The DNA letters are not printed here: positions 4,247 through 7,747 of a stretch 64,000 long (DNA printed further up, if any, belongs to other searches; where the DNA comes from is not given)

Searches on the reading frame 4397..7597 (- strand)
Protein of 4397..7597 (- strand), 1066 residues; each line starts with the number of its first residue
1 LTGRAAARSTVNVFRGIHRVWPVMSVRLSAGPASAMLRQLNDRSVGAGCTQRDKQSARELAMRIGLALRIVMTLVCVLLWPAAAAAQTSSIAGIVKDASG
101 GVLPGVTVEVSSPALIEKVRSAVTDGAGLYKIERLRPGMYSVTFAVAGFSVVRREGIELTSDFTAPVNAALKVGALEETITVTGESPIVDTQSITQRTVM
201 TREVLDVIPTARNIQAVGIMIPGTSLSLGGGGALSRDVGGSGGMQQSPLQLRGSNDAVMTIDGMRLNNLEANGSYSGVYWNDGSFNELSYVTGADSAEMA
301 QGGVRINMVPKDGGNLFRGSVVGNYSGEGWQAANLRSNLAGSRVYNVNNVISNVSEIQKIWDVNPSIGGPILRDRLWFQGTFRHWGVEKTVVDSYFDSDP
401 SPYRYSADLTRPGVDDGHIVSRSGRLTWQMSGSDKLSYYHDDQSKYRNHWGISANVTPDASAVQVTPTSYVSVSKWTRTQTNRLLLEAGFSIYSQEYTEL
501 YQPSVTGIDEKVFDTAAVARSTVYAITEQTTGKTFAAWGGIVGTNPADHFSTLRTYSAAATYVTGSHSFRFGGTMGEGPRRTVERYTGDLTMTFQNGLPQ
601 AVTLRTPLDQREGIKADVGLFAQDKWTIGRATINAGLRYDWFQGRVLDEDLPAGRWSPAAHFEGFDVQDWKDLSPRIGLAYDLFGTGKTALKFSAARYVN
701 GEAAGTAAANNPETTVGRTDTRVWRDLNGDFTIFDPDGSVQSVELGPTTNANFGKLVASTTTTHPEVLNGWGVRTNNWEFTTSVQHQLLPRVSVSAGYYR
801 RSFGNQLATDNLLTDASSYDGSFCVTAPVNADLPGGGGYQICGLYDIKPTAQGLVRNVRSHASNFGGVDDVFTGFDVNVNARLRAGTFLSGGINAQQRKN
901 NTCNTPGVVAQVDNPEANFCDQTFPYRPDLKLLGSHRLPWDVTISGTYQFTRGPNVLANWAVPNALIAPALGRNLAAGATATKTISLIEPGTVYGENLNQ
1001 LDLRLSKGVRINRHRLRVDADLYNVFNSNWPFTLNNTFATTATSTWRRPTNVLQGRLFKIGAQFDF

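Call 76: search_protein_families(library=pfam, proteins=[window:4397-7597:-], max_evalue=0.00001)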
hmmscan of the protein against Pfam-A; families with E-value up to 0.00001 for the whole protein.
window:4397-7597:- (1066 aa): 1 family
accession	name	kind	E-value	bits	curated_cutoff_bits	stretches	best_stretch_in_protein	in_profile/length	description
PF13620.12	CarboxypepD_reg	-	3.3e-14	53.4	32.3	1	90-172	1-82/82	Carboxypeptidase regulatory-like domain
